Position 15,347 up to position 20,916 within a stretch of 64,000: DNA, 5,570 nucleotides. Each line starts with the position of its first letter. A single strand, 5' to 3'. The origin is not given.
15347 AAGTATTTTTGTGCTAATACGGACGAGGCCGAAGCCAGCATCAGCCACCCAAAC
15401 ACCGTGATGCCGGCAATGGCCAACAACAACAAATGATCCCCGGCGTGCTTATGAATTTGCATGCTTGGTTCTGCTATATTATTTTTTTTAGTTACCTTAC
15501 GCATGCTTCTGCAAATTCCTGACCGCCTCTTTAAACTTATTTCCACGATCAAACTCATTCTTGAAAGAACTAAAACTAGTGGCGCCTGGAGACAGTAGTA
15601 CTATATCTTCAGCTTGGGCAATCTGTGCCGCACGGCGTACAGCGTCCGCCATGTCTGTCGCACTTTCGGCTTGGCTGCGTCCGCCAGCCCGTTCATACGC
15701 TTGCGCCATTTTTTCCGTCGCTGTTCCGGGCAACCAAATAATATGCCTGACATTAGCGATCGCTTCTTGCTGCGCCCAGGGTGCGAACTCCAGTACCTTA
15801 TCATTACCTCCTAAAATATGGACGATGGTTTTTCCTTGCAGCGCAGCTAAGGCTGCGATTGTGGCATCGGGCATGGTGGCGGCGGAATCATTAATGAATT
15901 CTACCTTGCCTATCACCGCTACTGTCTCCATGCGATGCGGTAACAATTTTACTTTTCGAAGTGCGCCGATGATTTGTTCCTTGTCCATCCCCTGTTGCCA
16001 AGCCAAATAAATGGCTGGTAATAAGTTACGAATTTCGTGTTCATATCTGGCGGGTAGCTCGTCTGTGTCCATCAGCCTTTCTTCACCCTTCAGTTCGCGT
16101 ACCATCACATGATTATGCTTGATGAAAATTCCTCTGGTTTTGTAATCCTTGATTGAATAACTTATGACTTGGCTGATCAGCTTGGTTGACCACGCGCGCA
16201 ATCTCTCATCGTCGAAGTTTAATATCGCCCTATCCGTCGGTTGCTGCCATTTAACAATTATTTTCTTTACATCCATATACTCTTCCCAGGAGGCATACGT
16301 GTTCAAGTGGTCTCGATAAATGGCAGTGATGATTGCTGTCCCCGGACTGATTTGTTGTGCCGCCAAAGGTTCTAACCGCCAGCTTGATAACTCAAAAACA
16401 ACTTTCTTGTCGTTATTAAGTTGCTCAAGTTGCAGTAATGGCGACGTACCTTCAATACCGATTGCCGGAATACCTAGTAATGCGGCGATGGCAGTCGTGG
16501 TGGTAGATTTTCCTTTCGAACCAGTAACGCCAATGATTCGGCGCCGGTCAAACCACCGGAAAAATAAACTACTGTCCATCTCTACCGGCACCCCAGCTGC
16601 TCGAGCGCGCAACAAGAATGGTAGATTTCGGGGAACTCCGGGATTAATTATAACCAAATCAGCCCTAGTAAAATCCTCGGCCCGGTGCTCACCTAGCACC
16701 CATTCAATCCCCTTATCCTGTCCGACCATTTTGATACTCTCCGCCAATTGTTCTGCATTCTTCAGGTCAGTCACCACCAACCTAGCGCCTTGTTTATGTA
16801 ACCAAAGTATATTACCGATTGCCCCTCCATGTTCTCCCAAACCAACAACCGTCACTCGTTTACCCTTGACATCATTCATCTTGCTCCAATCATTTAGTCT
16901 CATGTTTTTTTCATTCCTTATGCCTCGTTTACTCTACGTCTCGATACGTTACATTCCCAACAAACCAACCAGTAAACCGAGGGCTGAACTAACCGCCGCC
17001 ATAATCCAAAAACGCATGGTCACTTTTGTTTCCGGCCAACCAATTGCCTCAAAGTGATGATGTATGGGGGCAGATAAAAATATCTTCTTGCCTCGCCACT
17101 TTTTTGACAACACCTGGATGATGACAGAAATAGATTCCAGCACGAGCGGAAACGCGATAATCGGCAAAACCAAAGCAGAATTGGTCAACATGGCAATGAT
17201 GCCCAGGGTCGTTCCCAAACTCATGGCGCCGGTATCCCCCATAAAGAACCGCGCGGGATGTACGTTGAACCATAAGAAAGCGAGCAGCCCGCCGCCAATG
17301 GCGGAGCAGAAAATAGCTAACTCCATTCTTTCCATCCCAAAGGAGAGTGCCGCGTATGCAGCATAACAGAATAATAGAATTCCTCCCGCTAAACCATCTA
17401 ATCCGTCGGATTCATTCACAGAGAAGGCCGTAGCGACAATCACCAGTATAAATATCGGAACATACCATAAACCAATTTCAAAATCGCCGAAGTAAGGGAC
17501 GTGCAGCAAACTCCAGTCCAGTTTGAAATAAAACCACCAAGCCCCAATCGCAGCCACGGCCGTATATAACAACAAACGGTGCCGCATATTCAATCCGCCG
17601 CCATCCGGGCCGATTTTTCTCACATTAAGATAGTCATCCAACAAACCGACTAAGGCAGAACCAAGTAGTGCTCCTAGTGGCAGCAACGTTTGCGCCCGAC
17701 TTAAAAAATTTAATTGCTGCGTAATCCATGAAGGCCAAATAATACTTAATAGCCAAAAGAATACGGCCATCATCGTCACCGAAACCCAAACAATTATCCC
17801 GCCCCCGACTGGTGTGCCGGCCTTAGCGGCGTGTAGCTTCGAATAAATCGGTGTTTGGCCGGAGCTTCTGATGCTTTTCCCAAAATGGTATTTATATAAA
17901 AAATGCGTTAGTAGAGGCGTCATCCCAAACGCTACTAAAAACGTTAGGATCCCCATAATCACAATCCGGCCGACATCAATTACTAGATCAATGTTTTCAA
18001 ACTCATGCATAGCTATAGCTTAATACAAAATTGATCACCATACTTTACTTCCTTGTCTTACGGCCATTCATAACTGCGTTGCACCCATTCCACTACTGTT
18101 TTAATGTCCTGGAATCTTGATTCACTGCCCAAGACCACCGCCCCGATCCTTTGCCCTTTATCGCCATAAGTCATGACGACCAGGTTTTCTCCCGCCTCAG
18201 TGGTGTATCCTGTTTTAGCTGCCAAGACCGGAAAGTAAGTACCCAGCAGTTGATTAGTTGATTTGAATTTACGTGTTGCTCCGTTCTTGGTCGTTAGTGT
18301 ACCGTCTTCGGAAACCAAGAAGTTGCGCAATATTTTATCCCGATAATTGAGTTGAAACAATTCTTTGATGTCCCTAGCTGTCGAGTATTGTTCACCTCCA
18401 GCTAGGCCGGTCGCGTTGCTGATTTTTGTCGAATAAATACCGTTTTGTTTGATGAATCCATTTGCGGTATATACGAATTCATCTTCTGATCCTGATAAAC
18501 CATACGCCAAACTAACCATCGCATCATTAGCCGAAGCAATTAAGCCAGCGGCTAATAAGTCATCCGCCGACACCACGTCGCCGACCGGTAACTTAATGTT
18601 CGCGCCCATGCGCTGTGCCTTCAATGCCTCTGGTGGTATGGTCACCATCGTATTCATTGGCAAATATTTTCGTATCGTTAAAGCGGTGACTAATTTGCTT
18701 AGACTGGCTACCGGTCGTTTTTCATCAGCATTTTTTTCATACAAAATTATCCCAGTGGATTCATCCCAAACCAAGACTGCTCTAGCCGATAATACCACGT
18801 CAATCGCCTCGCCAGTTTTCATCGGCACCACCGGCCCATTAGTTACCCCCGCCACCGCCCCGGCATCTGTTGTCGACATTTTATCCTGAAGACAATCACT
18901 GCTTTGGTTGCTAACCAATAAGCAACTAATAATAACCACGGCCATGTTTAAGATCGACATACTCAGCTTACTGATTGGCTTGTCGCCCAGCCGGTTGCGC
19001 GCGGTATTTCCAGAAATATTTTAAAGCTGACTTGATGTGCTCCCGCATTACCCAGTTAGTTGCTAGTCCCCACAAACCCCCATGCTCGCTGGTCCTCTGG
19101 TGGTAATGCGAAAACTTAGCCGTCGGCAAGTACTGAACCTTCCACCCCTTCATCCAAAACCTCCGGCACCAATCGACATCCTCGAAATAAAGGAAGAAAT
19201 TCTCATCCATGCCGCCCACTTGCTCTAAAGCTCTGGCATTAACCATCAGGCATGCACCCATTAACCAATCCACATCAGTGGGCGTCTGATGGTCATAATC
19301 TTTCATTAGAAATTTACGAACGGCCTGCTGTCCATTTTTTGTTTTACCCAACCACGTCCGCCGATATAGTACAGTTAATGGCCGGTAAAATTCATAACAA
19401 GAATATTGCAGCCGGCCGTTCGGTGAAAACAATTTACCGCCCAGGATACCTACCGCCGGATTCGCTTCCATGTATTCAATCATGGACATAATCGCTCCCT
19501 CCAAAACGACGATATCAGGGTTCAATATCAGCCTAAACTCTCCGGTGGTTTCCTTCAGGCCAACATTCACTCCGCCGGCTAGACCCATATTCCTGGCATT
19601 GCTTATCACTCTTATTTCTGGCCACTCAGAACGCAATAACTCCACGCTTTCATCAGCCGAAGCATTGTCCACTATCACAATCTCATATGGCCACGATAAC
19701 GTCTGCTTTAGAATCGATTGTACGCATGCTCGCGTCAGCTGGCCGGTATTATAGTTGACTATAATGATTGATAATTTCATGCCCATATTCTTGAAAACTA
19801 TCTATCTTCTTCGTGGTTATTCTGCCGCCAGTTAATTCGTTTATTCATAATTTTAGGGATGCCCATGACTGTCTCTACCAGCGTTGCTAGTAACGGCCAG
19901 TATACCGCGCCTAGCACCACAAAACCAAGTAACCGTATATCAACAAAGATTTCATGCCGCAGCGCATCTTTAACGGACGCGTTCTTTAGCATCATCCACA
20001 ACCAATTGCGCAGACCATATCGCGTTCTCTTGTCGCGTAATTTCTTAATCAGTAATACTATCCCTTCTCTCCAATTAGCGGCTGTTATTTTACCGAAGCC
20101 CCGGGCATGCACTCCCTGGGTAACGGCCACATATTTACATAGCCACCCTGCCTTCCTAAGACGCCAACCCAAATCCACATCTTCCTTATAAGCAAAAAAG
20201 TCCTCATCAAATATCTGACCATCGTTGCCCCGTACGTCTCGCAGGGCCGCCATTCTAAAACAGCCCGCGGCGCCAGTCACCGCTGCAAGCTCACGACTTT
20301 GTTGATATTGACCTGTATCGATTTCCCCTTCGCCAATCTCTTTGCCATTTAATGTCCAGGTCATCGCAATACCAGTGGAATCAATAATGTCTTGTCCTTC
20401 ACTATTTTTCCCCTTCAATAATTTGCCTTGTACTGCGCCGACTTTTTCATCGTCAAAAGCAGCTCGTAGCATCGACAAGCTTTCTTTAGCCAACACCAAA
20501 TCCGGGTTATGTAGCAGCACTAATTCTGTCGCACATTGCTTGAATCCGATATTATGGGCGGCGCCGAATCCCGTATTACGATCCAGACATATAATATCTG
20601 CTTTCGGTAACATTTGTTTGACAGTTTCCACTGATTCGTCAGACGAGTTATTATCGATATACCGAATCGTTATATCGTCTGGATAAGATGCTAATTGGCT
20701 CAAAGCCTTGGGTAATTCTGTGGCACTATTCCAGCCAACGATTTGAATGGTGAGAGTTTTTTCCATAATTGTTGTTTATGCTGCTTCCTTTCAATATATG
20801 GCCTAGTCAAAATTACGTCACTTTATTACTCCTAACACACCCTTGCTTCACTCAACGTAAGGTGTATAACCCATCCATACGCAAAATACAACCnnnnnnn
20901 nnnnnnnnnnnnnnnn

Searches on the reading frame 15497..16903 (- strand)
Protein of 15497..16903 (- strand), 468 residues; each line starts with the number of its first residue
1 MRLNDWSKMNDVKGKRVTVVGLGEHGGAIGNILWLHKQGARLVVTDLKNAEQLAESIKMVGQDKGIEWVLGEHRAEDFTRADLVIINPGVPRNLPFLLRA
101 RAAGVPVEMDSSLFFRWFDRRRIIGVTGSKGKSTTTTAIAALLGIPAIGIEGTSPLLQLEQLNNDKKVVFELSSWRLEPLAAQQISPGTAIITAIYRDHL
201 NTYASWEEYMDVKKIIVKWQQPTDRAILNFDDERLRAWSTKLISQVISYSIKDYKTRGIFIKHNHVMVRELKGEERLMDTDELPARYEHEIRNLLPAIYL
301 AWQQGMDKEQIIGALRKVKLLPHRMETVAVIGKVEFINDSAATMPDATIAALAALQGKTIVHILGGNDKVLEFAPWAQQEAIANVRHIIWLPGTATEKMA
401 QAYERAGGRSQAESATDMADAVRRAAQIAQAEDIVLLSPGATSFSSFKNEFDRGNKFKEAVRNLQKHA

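Call 36: search_protein_families(library=pfam, proteins=[window:15497-16903:-], max_evalue=0.001)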
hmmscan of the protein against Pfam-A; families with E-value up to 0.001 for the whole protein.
window:15497-16903:- (468 aa): 3 families
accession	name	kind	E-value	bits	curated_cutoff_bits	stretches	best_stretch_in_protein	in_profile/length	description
PF08245.18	Mur_ligase_M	-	2.8e-22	80.1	24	1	126-300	1-199/200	Mur ligase middle domain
PF21799.2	MurD-like_N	-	2.9e-13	50.4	27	1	15-107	1-86/88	Mur ligase MurD-like, N-terminal domain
PF02875.26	Mur_ligase_C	-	9.3e-13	49.6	28.4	1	323-439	1-125/127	Mur ligase, glutamate ligase domain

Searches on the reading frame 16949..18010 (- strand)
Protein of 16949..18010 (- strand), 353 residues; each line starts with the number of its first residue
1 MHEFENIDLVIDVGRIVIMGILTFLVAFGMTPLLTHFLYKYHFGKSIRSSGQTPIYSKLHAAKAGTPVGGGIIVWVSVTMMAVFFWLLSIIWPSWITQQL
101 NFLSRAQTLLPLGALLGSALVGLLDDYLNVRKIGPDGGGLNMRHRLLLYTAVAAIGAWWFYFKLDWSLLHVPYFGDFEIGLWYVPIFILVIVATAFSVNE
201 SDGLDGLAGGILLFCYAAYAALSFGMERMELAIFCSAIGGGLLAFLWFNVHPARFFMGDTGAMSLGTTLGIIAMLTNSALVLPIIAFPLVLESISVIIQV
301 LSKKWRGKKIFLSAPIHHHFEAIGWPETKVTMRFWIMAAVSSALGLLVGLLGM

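Call 36: search_protein_families(library=pfam, proteins=[window:16949-18010:-], max_evalue=0.001)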
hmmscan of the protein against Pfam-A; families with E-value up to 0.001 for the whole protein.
window:16949-18010:- (353 aa): 1 family
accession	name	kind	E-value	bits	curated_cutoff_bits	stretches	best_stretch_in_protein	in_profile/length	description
PF00953.26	Glycos_transf_4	-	2.8e-30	105.8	27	1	112-275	5-158/160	Glycosyl transferase family 4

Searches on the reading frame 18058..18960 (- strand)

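Call 36: search_protein_families(library=pfam, proteins=[window:18058-18960:-], max_evalue=0.001)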
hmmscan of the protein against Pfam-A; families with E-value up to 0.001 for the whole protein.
window:18058-18960:- (300 aa): 1 family
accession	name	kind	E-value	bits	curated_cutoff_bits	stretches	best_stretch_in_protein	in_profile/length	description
PF00768.25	Peptidase_S11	-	7.8e-44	150.4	27.6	1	57-280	10-238/239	D-alanyl-D-alanine carboxypeptidase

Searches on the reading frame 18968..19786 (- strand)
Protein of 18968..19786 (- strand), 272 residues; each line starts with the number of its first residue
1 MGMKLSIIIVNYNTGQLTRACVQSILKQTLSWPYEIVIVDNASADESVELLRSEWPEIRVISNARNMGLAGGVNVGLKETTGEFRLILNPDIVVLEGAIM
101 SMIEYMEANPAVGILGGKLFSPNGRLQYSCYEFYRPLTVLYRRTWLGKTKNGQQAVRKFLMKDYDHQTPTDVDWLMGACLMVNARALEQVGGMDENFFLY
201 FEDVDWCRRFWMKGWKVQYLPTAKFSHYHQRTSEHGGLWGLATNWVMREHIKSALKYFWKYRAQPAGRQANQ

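Call 36: search_protein_families(library=pfam, proteins=[window:18968-19786:-], max_evalue=0.001)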
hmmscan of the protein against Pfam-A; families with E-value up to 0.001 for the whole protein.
window:18968-19786:- (272 aa): 5 families
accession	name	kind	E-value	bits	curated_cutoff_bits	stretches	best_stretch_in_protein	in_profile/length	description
PF00535.33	Glycos_transf_2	-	6.5e-24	85.2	23.3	1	6-145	1-145/168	Glycosyl transferase family 2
PF13641.12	Glyco_tranf_2_3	-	1.2e-16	61.9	27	1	5-233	3-217/230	Glycosyltransferase like family 2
PF13632.12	Glyco_trans_2_3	-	3.5e-08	33.9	27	1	174-259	71-141/198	Glycosyl transferase family group 2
PF02709.20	Glyco_transf_7C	-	0.00024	21.1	23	1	172-228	16-75/78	N-terminal domain of galactosyltransferase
PF13712.12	Glyco_tranf_2_5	-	0.00062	20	27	0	57-219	31-179/210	Glycosyltransferase like family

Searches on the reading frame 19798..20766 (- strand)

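Call 36: search_protein_families(library=pfam, proteins=[window:19798-20766:-], max_evalue=0.001)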
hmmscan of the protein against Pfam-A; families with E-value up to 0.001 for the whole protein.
window:19798-20766:- (322 aa): 3 families
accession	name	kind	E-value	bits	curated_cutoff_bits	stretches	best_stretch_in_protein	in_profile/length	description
PF13641.12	Glyco_tranf_2_3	-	3.5e-16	60.3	27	1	7-215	5-206/230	Glycosyltransferase like family 2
PF00535.33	Glycos_transf_2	-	1.8e-14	54.4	23.3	1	11-132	6-131/168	Glycosyl transferase family 2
PF13632.12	Glyco_trans_2_3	-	2e-09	38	27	1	83-297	2-193/198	Glycosyl transferase family group 2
